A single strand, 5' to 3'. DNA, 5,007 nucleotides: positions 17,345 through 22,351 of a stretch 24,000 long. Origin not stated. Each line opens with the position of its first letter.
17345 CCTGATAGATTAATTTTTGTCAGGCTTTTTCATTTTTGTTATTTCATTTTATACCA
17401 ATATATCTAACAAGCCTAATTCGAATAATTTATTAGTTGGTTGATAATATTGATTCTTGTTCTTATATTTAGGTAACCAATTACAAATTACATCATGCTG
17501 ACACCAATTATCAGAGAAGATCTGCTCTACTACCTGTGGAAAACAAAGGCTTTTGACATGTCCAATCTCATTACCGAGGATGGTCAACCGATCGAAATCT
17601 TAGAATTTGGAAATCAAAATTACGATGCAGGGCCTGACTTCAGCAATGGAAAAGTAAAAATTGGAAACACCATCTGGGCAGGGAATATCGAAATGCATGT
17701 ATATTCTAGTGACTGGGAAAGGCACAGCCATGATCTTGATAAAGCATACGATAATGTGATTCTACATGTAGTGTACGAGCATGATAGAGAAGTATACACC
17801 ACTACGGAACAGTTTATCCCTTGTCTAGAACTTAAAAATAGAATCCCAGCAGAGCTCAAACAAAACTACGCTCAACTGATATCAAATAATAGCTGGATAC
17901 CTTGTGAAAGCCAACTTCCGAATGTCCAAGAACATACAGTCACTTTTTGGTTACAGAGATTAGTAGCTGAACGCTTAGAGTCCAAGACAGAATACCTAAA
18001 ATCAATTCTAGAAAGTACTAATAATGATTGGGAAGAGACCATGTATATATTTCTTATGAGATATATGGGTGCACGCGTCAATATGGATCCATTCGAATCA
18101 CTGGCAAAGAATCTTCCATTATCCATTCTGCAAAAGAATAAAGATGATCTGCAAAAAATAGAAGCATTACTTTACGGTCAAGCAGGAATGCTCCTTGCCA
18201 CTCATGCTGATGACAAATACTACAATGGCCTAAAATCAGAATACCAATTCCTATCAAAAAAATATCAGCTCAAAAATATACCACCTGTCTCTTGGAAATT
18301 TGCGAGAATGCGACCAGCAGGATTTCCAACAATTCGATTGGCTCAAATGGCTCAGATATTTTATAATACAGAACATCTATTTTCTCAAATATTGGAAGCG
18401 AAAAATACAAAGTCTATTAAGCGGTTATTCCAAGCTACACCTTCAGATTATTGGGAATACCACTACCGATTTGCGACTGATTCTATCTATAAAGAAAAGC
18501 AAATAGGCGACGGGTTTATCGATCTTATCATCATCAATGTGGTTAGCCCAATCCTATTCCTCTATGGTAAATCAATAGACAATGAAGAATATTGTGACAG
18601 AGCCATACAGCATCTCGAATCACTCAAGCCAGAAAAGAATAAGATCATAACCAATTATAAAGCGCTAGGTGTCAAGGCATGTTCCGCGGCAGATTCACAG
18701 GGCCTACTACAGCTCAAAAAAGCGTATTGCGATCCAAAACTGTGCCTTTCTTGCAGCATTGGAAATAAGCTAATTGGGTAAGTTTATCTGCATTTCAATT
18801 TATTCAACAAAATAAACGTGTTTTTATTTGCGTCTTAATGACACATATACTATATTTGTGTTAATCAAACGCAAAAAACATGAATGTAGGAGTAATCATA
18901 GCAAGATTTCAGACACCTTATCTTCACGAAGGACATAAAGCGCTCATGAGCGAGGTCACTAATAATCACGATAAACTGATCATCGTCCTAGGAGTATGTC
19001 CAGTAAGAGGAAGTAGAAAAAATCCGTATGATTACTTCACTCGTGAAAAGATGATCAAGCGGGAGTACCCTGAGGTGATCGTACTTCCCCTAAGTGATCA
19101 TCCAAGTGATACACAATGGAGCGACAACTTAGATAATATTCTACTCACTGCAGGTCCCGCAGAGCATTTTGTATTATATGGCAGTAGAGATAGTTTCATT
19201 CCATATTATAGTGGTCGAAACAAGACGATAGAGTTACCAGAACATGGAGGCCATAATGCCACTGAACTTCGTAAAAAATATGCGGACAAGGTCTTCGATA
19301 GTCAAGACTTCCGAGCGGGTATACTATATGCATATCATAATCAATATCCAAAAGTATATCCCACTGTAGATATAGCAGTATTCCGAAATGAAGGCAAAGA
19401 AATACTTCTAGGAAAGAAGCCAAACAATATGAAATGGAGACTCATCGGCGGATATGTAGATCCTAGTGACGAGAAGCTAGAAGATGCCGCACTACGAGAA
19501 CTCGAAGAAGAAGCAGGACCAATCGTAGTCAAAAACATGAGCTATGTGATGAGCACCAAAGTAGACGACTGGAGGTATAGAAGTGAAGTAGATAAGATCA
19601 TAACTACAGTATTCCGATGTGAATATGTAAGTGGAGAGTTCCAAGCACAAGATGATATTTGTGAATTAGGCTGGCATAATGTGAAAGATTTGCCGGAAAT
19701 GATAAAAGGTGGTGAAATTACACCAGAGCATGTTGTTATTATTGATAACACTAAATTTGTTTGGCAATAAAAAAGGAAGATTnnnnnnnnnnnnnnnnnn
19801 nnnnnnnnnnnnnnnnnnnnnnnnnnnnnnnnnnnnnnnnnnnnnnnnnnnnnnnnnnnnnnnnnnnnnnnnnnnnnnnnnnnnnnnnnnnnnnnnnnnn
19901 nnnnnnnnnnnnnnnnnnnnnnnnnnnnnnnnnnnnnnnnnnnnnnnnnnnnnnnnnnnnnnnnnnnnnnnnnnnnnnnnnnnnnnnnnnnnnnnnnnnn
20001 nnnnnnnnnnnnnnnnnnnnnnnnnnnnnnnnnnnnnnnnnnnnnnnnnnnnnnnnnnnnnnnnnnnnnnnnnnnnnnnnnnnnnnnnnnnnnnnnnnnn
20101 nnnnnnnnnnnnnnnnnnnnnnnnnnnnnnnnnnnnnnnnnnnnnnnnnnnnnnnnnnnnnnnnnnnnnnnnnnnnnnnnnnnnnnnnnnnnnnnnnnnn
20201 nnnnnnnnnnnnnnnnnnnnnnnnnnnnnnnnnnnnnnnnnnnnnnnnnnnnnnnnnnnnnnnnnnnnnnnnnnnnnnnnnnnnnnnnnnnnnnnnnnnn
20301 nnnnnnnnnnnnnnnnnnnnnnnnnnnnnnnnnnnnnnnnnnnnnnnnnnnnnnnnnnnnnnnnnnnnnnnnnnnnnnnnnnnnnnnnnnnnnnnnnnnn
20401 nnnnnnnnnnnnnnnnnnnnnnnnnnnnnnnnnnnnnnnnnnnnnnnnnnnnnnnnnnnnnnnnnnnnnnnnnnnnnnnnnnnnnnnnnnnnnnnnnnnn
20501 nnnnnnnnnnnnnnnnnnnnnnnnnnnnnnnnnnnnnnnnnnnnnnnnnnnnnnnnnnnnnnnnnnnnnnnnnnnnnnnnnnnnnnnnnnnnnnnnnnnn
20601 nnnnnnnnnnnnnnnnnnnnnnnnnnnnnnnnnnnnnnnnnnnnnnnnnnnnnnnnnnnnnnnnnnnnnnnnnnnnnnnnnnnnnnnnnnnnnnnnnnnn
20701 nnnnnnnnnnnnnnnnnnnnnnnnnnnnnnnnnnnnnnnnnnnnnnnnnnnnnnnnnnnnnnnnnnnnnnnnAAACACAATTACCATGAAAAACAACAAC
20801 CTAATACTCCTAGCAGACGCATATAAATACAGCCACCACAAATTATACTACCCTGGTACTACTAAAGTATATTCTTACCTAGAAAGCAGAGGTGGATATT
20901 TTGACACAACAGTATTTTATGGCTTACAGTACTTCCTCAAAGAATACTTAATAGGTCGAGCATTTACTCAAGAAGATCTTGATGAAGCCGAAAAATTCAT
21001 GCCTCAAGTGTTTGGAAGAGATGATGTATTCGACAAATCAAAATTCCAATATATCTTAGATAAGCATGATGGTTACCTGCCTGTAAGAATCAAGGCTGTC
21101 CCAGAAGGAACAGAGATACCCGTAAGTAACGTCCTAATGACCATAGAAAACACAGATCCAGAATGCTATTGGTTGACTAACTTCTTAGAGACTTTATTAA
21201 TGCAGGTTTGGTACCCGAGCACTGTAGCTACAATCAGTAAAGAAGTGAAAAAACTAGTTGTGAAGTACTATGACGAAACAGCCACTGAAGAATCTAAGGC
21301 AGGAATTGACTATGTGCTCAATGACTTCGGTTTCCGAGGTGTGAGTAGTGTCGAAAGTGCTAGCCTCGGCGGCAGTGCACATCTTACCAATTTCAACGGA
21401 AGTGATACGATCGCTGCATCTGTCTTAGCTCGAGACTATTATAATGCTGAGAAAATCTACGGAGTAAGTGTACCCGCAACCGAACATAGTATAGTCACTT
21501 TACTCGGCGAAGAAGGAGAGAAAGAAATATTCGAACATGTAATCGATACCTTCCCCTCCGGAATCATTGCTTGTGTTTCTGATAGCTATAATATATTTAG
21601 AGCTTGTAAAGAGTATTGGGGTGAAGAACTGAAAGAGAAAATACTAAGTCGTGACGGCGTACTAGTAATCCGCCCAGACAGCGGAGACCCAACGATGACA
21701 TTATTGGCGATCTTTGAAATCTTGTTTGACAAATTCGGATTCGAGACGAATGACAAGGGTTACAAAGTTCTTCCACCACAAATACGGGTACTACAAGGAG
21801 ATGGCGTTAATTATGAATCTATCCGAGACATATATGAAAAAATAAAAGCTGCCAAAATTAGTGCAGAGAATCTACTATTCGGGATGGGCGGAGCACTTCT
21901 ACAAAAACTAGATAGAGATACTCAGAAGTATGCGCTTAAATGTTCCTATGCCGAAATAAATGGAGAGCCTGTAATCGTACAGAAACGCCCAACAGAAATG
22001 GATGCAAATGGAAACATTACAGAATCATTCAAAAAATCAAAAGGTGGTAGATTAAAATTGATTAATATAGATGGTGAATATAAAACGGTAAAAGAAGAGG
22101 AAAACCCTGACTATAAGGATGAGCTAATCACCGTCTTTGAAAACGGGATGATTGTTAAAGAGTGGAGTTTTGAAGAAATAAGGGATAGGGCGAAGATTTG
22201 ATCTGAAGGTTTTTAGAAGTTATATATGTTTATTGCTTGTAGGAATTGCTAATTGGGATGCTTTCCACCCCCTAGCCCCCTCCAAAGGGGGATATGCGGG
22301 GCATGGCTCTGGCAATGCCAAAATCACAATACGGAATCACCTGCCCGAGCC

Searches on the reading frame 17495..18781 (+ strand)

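Call 6: search_protein_families(library=pfam, proteins=[window:17495-18781:+])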
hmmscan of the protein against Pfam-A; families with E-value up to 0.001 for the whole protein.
window:17495-18781:+ (428 aa): 1 family
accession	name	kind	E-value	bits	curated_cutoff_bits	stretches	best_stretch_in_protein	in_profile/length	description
PF11013.13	DUF2851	-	1.4e-148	495.3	25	1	8-383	1-375/375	Protein of unknown function (DUF2851)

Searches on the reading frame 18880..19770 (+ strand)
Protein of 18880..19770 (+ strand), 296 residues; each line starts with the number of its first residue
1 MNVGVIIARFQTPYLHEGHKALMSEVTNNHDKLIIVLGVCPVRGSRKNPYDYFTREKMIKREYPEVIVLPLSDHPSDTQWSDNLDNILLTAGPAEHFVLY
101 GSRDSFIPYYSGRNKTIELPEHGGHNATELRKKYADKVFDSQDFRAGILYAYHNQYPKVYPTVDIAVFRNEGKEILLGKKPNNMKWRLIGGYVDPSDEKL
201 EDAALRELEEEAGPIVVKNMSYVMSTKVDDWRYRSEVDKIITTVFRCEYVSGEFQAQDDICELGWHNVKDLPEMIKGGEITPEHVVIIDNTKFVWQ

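Call 6: search_protein_families(library=pfam, proteins=[window:18880-19770:+])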
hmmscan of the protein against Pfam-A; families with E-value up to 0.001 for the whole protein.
window:18880-19770:+ (296 aa): 1 family
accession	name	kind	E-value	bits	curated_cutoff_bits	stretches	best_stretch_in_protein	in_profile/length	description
PF00293.34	NUDIX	-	1.6e-17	64.2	21.1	1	161-274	4-119/134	NUDIX domain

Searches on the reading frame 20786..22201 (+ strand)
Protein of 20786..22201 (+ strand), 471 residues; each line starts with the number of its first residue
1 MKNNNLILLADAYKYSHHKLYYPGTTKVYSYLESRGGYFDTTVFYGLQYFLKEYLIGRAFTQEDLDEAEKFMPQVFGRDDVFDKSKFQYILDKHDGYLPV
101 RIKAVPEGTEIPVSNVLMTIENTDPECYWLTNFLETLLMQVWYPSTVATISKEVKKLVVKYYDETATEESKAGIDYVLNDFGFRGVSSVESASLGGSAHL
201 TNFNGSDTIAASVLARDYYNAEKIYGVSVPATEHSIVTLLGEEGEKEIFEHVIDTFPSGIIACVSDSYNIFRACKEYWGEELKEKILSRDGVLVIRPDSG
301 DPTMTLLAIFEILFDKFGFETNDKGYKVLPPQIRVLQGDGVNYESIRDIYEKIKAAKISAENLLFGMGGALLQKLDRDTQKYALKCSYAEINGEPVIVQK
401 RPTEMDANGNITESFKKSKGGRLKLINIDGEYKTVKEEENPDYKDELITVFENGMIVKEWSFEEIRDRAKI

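Call 6: search_protein_families(library=pfam, proteins=[window:20786-22201:+])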
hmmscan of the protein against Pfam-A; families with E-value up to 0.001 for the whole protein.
window:20786-22201:+ (471 aa): 2 families
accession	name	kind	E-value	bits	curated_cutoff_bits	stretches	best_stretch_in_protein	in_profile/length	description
PF04095.22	NAPRTase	-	1.4e-42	146.5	20.8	1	178-404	3-211/239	Nicotinate phosphoribosyltransferase (NAPRTase) family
PF18127.6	NAMPT_N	-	1.5e-31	109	25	1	5-102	1-98/98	Nicotinamide phosphoribosyltransferase, N-terminal domain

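Call 14: find_encoding_contigs(protein=window:20786-22201:+, flank=10000, max_places=10)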
Protein window:20786-22201:+ (471 aa): no gene with exactly this product is on record in the collection.

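Call 43: find_homologous_proteins(query=window:20786-22201:+, max_evalue=1e-100)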
Query window:20786-22201:+ (471 aa): 7106 proteins with E <= 1e-100 among 8000 candidates; the best 120 are listed.
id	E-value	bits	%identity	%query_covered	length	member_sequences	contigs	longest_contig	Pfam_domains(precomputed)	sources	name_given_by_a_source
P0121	1.5e-295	998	93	100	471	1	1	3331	PF04095.23,PF18127.7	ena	-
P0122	6.4e-292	986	91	100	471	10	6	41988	PF04095.23,PF18127.7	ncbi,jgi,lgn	ncbi:MAG: nicotinamide phosphoribosyltransferase [Halioglobus sp.]|jgi:nicotinamide phosphoribosyltr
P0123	8.6e-273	923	85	100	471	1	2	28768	PF04095.23,PF18127.7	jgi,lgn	-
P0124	3.7e-267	904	82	100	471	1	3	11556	PF04095.23,PF18127.7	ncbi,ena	-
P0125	6.3e-265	897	81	100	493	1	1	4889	PF04095.23,PF18127.7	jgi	jgi:nicotinamide phosphoribosyltransferase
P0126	5.2e-259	878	79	99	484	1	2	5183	PF04095.23,PF18127.7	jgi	-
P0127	5.7e-254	861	79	100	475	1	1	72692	PF04095.23,PF18127.7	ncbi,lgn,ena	-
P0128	7.6e-253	857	76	100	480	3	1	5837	PF04095.23,PF18127.7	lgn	-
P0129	7.3e-252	854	76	100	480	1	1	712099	PF04095.23,PF18127.7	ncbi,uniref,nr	ncbi:nicotinate phosphoribosyltransferase [Fulvivirga sp. 29W222]|uniref:Nicotinamide phosphoribosyl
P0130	2.4e-251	852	75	100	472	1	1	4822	PF04095.23,PF18127.7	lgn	-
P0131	5.7e-251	851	75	100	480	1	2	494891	PF04095.23,PF18127.7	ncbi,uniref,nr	ncbi:nicotinate phosphoribosyltransferase [Fulvivirga kasyanovii]|uniref:Nicotinamide phosphoribosyl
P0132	3.2e-250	849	75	100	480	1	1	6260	PF04095.23,PF18127.7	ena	-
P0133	6.8e-250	847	75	100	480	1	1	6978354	PF04095.23,PF18127.7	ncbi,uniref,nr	ncbi:nicotinate phosphoribosyltransferase [Fulvivirga ulvae]|uniref:nicotinate phosphoribosyltransfe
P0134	1.4e-249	846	75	100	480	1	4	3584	PF04095.23,PF18127.7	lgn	-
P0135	2.6e-249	846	77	100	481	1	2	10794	PF04095.23,PF18127.7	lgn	-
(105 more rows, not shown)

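Call 44: find_encoding_contigs(protein=P0122, flank=4000, max_places=6)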
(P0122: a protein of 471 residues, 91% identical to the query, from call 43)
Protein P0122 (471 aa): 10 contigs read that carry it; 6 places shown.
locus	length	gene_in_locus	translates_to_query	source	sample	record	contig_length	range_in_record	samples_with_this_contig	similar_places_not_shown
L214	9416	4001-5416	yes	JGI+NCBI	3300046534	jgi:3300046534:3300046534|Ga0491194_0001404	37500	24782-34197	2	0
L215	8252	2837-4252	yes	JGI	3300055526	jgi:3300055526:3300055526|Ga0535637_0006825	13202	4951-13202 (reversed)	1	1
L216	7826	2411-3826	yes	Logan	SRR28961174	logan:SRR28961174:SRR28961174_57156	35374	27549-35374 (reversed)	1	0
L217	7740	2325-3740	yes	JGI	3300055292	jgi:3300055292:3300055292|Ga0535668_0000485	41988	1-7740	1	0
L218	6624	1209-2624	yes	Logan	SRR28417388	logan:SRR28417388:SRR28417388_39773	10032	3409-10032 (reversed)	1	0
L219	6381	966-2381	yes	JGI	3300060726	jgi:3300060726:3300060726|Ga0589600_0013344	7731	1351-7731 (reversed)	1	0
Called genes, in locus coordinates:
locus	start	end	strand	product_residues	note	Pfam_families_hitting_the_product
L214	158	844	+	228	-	PF00293:NUDIX, PF19368:WHD_AraR, PF21906:WHD_NrtR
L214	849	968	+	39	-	-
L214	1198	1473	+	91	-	-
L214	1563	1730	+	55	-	-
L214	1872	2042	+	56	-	-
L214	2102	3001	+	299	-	PF00293:NUDIX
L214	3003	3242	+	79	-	-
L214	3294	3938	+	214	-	-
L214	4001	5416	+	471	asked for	PF18127:NAMPT_N, PF04095:NAPRTase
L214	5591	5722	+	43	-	-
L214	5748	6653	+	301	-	PF13793:Pribosyltran_N, PF00156:Pribosyltran, PF14572:Pribosyl_synth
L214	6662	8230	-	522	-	PF01546:Peptidase_M20, PF07687:M20_dimer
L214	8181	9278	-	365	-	PF11199:DUF2891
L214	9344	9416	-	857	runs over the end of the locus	PF00246:Peptidase_M14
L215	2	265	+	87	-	?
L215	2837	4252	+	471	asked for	PF18127:NAMPT_N, PF04095:NAPRTase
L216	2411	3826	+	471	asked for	PF18127:NAMPT_N, PF04095:NAPRTase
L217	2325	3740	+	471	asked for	PF18127:NAMPT_N, PF04095:NAPRTase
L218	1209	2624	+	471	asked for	PF18127:NAMPT_N, PF04095:NAPRTase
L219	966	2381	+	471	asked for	PF18127:NAMPT_N, PF04095:NAPRTase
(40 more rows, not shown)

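Call 45: find_encoding_contigs(protein=P0123, flank=4000, max_places=4)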
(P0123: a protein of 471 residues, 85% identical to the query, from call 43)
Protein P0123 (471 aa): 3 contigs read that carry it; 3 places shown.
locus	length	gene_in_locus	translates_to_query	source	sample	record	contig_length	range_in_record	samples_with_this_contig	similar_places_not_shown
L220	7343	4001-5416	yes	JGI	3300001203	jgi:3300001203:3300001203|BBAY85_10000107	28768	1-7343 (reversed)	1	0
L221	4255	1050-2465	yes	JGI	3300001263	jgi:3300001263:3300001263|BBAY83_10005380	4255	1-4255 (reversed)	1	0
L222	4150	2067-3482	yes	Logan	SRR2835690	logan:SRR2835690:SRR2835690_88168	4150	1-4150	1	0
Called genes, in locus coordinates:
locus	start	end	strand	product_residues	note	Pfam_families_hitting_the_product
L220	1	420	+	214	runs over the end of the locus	PF00293:NUDIX, PF19368:WHD_AraR, PF21906:WHD_NrtR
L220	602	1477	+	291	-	PF00293:NUDIX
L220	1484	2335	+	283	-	PF03747:ADP_ribosyl_GH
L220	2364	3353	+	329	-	-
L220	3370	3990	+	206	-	-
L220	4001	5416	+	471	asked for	PF18127:NAMPT_N, PF04095:NAPRTase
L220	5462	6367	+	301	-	PF13793:Pribosyltran_N, PF00156:Pribosyltran, PF14572:Pribosyl_synth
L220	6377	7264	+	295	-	PF03747:ADP_ribosyl_GH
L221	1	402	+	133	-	?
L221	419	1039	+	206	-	-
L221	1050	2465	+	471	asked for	PF18127:NAMPT_N, PF04095:NAPRTase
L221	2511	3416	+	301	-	PF13793:Pribosyltran_N, PF00156:Pribosyltran, PF14572:Pribosyl_synth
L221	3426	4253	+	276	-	?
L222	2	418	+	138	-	?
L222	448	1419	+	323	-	-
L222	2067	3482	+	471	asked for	PF18127:NAMPT_N, PF04095:NAPRTase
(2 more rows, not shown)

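Call 46: find_encoding_contigs(protein=P0121, flank=4000, max_places=4)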
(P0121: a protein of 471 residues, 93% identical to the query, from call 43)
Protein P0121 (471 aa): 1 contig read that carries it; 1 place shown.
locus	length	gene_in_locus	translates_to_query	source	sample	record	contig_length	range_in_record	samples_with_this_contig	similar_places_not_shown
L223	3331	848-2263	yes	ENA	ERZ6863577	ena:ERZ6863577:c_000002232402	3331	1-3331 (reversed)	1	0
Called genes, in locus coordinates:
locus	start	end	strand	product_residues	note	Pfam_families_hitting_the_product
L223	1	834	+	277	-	?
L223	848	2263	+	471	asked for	PF18127:NAMPT_N, PF04095:NAPRTase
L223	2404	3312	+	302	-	PF13793:Pribosyltran_N, PF00156:Pribosyltran, PF14572:Pribosyl_synth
